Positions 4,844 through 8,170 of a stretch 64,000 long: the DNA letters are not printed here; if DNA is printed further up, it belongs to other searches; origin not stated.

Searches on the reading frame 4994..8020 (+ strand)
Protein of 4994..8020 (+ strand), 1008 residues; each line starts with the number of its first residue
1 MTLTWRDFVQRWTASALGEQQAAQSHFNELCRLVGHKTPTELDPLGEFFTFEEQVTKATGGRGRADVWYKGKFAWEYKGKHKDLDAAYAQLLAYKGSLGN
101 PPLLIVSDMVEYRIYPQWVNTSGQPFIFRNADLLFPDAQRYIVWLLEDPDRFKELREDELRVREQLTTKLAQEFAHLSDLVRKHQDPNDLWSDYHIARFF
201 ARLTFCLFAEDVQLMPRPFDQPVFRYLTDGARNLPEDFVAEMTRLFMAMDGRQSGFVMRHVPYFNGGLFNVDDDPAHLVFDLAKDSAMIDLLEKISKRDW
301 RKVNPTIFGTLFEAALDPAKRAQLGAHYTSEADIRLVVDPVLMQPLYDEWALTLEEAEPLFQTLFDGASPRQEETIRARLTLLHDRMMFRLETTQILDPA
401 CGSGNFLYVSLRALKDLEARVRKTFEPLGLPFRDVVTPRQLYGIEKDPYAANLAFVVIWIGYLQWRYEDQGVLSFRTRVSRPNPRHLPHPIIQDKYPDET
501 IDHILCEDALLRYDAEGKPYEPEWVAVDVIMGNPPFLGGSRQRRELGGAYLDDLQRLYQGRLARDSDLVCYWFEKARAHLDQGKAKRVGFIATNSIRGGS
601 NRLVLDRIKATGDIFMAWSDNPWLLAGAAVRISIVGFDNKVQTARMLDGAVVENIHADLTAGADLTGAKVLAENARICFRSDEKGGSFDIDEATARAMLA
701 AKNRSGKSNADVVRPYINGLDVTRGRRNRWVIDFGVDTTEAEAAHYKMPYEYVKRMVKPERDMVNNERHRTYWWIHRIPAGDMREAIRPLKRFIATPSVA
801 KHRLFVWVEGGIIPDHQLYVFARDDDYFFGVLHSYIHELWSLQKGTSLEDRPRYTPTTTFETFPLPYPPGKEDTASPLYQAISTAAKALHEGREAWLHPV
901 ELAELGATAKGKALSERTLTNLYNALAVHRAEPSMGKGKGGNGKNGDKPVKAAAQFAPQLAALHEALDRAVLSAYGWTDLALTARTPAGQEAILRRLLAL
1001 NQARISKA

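Call 7: search_protein_families(library=pfam, proteins=[window:4994-8020:+], max_evalue=0.01)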
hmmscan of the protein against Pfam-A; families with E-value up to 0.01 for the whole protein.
window:4994-8020:+ (1008 aa): 6 families
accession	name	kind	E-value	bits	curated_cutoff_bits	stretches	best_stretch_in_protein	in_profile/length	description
PF20473.4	MmeI_Mtase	-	2.2e-27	96.3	27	1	386-645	13-256/259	MmeI, DNA-methyltransferase domain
PF20465.4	MmeI_hel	-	8.1e-12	46.2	27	1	196-269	3-75/75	MmeI, helicase spacer domain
PF20464.3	MmeI_N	-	7e-08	33.4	27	1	7-178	5-175/181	MmeI, N-terminal domain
PF20466.3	MmeI_TRD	-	1.1e-06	28.6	27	1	690-866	34-205/207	MmeI, target recognition domain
PF07669.17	Eco57I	-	2.1e-06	28.4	25.3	1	440-596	2-138/171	Eco57I restriction-modification methylase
PF02384.22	N6_Mtase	-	0.0031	17.3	20.4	0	393-455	47-94/311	N-6 DNA Methylase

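Call 8: search_protein_families(library=ncbifam, proteins=[window:4994-8020:+], max_evalue=0.01)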
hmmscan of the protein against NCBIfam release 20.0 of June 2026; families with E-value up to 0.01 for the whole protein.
window:4994-8020:+ (1008 aa): 3 families
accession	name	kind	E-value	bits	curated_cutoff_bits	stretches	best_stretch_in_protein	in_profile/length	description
NF033455.1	BREX_6_MTaseX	exception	0.0003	18.4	900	1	393-460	329-398/1319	BREX-6 system adenine-specific DNA-methyltransferase PglX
NF033451.1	BREX_2_MTaseX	equivalog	0.00062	17.6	400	1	389-455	220-283/1185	BREX-2 system adenine-specific DNA-methyltransferase PglX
NF047738.1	antiphage_MADS2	equivalog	0.0059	14.9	720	0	392-416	331-355/654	methylation-associated defense system DNA methyltransferase MAD2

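Call 9: search_protein_families(library=padloc, proteins=[window:4994-8020:+], max_evalue=0.01)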
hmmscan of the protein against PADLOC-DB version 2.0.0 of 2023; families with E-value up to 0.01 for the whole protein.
window:4994-8020:+ (1008 aa): 27 families (the best 25 are shown)
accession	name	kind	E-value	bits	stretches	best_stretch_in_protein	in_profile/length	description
PDLC03627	REase_MTase_IIG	-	5.7e-224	744.3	1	4-1006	3-1026/1136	Type IIG restriction enzyme-methyltransferase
PDLC03599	REase_MTase_IIG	-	5.2e-107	356.9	1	6-896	9-868/959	Type IIG restriction enzyme-methyltransferase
PDLC02643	DrmMI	-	1.6e-78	262.8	1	527-1006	869-1314/1347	DrmMI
PDLC03598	REase_MTase_IIG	-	1.9e-78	262.3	1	6-927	13-865/912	Type IIG restriction enzyme-methyltransferase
PDLC02646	DrmMI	-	6.6e-46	154.8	1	526-870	282-639/792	DrmMI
PDLC02644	DrmMI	-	2.5e-40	136.3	1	526-866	381-756/988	DrmMI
PDLC03618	REase_MTase_IIG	-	1.2e-26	90.3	1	526-870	865-1208/1429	Type IIG restriction enzyme-methyltransferase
PDLC02640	DrmMI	-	2.9e-26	89.4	1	582-867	544-843/1015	DrmMI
PDLC02639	DrmMI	-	4e-18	63.1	2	520-737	576-800/803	DrmMI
PDLC04134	mad2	-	1.5e-13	48.4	1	54-459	32-334/492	mads_2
PDLC02638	DrmMI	-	2e-07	27.5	1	527-583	872-927/935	DrmMI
PDLC03609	REase_MTase_IIG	-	2.1e-07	27.2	1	150-414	177-457/1066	Type IIG restriction enzyme-methyltransferase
PDLC03021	MTase_I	-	8e-07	26.2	1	393-455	185-242/491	Type I methyltransferase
PDLC02529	PglX|PglXI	-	3.8e-06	22.9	1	389-595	224-423/1189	PglX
PDLC03338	MTase_II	-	6.8e-05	19.8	1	392-460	154-215/604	Type II methyltransferase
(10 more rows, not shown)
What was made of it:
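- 4994..8020 (+): Neighbouring MmeI-like type IIG restriction-modification gene. It is not part of the trio and is a lineage-specific insertion. PADLOC REase_MTase_IIG 5.7e-224 and Pfam MmeI_N, MmeI_hel, MmeI_Mtase and MmeI_TRD (calls 7, 9).
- Checked: Upstream gene 4994-8020: an MmeI-like type IIG enzyme (PADLOC 5.7e-224; four MmeI Pfam domains) (calls 7, 9).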
